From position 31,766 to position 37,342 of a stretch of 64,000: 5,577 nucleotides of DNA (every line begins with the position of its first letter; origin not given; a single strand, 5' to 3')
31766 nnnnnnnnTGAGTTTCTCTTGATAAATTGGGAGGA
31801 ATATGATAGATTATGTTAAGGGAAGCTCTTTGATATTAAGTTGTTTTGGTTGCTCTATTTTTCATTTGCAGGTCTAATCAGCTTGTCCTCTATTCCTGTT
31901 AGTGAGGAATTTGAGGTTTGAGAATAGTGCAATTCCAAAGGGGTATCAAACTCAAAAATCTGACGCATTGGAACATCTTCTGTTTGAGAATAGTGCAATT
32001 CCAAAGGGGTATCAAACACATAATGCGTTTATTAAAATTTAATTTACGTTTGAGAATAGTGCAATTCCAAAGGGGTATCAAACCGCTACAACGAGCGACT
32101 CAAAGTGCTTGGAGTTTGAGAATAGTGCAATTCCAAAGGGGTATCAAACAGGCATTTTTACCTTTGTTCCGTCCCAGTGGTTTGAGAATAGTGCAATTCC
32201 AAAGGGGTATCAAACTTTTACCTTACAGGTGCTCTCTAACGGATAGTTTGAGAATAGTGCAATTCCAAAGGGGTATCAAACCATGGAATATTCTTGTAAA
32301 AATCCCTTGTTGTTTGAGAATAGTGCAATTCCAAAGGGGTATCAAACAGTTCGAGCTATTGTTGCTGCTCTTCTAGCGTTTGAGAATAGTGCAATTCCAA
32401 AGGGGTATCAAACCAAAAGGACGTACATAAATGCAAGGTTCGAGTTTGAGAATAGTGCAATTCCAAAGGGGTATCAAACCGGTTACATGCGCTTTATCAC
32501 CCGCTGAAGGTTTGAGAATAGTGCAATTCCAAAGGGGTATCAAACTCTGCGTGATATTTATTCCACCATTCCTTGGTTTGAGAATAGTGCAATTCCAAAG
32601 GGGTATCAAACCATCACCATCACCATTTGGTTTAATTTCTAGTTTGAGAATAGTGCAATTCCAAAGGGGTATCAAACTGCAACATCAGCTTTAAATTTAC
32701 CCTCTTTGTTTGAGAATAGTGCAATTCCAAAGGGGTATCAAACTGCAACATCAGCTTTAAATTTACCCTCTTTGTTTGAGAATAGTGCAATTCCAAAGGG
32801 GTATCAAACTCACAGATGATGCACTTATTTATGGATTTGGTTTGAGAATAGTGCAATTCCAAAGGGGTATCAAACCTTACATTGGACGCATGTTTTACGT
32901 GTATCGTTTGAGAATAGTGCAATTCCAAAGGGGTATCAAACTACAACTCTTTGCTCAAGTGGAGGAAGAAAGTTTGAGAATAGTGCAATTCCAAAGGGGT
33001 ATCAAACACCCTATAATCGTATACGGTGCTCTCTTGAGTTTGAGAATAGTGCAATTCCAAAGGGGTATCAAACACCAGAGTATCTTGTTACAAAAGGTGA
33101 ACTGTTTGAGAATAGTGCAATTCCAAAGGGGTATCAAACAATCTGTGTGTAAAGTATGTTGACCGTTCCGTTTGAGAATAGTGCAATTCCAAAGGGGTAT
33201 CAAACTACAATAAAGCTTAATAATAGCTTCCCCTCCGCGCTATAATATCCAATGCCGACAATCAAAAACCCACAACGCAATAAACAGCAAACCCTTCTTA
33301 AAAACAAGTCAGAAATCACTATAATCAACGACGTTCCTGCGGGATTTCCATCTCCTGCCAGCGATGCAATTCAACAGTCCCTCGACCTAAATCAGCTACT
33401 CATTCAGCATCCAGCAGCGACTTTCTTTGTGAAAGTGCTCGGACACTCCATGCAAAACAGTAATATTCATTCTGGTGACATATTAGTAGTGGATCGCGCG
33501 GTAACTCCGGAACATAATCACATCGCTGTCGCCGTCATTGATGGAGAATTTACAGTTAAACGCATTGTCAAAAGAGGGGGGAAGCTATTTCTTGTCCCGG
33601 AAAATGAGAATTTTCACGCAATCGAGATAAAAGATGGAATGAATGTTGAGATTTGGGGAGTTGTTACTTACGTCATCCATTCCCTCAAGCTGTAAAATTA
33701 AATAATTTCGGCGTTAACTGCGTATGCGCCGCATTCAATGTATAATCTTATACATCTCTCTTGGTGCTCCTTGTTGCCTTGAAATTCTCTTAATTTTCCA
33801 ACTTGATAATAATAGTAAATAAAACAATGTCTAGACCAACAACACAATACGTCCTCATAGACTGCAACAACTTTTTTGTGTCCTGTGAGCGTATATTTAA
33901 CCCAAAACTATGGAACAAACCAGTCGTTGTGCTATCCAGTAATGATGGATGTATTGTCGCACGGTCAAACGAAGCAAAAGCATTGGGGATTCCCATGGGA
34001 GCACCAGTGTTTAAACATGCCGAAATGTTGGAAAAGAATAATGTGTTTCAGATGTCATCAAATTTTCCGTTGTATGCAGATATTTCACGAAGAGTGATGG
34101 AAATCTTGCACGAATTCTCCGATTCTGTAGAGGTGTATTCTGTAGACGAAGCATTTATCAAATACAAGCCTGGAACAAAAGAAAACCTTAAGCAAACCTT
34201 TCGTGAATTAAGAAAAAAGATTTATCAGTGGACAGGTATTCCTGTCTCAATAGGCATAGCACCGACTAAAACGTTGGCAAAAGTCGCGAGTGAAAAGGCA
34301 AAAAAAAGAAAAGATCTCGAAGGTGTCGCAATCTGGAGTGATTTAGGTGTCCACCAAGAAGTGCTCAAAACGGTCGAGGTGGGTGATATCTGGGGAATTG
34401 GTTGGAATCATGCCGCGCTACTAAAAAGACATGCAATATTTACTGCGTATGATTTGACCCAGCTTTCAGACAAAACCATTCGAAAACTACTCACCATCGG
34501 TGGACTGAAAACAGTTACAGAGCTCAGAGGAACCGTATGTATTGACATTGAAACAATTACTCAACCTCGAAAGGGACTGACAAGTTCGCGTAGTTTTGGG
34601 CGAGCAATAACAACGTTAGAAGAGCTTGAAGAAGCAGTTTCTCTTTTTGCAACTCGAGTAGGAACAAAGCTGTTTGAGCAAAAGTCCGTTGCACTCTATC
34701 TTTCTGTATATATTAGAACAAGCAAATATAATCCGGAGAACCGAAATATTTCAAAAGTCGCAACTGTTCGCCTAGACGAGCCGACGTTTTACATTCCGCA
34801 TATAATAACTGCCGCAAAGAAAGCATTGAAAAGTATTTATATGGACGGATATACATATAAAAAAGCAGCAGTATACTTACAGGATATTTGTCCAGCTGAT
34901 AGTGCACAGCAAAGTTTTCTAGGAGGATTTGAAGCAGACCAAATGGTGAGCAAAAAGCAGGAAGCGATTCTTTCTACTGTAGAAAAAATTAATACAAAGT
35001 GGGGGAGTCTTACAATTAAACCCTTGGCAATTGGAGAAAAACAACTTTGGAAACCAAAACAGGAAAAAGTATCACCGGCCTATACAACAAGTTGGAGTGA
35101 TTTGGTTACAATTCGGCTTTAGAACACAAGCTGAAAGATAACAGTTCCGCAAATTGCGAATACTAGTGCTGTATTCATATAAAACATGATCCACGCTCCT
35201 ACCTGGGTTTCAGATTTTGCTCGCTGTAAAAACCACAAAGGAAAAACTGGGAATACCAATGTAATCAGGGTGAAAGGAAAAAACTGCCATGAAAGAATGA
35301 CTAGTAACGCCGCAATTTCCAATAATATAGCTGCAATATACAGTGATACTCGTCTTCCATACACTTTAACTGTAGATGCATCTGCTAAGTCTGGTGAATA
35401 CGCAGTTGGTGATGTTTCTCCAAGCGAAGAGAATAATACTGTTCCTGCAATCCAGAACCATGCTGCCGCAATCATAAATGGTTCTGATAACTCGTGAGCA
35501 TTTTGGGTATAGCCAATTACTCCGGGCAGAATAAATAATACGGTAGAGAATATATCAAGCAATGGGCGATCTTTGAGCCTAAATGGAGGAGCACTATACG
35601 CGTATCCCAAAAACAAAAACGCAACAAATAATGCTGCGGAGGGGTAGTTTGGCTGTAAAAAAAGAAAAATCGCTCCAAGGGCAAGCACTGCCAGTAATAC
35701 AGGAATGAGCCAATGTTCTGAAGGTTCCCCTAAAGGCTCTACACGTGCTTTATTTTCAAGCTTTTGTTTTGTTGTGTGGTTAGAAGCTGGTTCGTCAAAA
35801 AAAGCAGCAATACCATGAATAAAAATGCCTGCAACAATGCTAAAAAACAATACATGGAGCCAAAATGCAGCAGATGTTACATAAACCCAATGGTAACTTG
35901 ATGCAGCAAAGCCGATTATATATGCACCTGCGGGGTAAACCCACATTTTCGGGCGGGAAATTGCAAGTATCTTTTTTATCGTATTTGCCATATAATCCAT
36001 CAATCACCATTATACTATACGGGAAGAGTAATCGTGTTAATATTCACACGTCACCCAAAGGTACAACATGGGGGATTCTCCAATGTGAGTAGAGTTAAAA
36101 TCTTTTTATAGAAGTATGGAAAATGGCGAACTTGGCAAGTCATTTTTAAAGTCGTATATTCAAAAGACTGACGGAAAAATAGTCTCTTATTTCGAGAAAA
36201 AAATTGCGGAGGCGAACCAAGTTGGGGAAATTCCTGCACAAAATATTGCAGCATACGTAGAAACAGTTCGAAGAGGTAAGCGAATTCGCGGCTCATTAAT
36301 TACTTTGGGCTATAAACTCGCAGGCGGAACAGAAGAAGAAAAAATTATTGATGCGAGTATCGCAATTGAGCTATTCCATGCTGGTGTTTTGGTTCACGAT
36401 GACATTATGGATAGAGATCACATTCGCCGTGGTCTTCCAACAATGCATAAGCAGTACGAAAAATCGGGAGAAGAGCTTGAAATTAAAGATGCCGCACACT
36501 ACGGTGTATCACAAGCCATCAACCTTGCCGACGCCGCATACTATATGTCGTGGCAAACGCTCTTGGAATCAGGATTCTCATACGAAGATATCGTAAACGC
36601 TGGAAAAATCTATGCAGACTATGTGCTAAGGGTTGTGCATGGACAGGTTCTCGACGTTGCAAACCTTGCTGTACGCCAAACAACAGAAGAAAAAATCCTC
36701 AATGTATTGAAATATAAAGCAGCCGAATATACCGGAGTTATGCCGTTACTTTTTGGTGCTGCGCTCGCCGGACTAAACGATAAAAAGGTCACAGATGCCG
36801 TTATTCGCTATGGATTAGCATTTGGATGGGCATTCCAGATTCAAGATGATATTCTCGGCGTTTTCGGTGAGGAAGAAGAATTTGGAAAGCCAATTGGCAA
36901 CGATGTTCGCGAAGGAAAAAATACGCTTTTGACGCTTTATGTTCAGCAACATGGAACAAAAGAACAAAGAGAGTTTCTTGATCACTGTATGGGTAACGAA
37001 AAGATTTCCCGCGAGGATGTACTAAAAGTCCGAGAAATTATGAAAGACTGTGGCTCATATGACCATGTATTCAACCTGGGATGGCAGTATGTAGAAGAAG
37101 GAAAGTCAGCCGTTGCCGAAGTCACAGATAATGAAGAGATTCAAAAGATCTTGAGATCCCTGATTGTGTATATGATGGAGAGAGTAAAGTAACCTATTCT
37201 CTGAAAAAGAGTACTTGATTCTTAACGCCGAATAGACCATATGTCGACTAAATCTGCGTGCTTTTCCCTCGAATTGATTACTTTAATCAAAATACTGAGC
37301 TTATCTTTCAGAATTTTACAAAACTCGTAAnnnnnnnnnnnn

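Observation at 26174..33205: Complete, apparently functional type II-A CRISPR-Cas locus with all four RNA/protein components identifiable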

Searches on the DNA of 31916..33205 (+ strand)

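Call 22: search_dna_similar(query=window:31916-33205:+, collection=phages, mode=distant, max_evalue=10)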
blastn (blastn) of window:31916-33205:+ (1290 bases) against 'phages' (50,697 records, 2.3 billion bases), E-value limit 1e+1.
Records with a match: 31; places in all: 31; records where one place covers at least 80% of the query: 0.
Best place of each record, by identity: 80-90% 31.
By first word of the organism name: Vibrio 31.
By host as written in the record: - 25; Vibrio splendidus 6.
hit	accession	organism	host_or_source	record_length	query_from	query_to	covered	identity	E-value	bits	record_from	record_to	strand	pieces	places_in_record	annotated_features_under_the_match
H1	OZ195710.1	Vibrio phage D497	Seawater and oysters mix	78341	220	256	3%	86.5%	1e-1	46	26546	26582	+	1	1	hypothetical protein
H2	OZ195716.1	Vibrio phage D502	Seawater and oysters mix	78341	220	256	3%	86.5%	1e-1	46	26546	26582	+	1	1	hypothetical protein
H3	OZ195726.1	Vibrio phage D474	Seawater and oysters mix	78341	220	256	3%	86.5%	1e-1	46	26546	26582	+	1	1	hypothetical protein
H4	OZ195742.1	Vibrio phage D505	Seawater and oysters mix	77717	220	256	3%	86.5%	1e-1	46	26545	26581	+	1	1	hypothetical protein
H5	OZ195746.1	Vibrio phage D499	Seawater and oysters mix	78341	220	256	3%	86.5%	1e-1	46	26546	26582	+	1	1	hypothetical protein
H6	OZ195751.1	Vibrio phage D472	Seawater and oysters mix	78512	220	256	3%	86.5%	1e-1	46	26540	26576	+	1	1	hypothetical protein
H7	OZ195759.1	Vibrio phage D500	Seawater and oysters mix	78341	220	256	3%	86.5%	1e-1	46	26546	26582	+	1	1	hypothetical protein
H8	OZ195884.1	Vibrio phage D501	Seawater and oysters mix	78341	220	256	3%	86.5%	1e-1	46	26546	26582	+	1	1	hypothetical protein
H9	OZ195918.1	Vibrio phage D470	Seawater and oysters mix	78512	220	256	3%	86.5%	1e-1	46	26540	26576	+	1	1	hypothetical protein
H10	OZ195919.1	Vibrio phage D468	Seawater and oysters mix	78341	220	256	3%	86.5%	1e-1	46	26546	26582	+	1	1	hypothetical protein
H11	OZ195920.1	Vibrio phage D466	Seawater and oysters mix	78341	220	256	3%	86.5%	1e-1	46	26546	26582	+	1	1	hypothetical protein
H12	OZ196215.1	Vibrio phage D520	Seawater and oysters mix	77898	220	256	3%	86.5%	1e-1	46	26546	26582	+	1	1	hypothetical protein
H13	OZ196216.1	Vibrio phage D519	Seawater and oysters mix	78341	220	256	3%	86.5%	1e-1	46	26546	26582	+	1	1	hypothetical protein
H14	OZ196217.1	Vibrio phage D515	Seawater and oysters mix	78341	220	256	3%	86.5%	1e-1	46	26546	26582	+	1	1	hypothetical protein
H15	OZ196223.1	Vibrio phage D496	Seawater and oysters mix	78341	220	256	3%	86.5%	1e-1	46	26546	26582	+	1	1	hypothetical protein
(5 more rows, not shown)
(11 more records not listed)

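Call 71: search_dna_similar(query=window:31916-33205:+, collection=plasmids, mode=distant, max_evalue=1, max_rows=10)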
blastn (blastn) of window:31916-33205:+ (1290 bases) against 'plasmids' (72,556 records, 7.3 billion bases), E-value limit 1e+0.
No match.

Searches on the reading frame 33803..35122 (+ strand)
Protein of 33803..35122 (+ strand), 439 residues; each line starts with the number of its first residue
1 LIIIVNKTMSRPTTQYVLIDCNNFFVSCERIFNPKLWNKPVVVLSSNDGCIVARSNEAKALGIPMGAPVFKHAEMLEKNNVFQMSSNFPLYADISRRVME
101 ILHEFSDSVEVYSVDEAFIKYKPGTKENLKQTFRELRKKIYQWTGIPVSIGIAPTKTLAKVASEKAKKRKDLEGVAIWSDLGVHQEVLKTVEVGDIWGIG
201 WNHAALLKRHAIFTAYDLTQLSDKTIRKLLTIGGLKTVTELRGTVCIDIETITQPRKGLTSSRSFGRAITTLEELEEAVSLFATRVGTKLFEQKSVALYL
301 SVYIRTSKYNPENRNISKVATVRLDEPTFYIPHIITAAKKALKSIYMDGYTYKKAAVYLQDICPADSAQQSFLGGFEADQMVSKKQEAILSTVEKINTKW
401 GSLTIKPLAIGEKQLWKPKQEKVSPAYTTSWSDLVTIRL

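Call 34: search_protein_families(library=pfam, proteins=[window:33803-35122:+], max_evalue=0.001)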
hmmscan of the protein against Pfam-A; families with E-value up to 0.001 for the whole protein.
window:33803-35122:+ (439 aa): 3 families
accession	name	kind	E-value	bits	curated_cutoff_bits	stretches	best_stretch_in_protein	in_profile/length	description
PF00817.25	IMS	-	5.7e-40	137.1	23.2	1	19-164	1-148/148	impB/mucB/samB family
PF11799.13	IMS_C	-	4.3e-17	62.9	20.7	1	256-371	1-108/109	impB/mucB/samB family C-terminal domain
PF13438.11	DUF4113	-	9.6e-15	54.8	24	1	388-437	2-51/51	Domain of unknown function (DUF4113)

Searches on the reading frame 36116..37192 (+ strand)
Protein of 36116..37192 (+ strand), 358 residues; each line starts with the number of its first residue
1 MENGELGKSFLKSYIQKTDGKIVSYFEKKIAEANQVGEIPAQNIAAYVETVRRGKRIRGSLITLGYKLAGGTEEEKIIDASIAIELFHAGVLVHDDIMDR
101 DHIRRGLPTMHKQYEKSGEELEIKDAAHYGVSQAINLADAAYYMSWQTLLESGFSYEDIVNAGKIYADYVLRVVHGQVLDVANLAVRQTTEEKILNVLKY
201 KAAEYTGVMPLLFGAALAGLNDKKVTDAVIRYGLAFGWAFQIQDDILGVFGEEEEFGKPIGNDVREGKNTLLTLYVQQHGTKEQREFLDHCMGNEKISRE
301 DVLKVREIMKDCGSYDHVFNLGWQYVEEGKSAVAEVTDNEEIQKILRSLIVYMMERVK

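Call 65: search_protein_families(library=pfam, proteins=[window:36116-37192:+], max_evalue=0.001)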
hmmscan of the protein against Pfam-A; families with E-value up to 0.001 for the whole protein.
window:36116-37192:+ (358 aa): 1 family
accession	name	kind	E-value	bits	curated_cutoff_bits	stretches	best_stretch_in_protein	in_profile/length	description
PF00348.22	polyprenyl_synt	-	3.1e-55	187.5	27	1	50-308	11-250/251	Polyprenyl synthetase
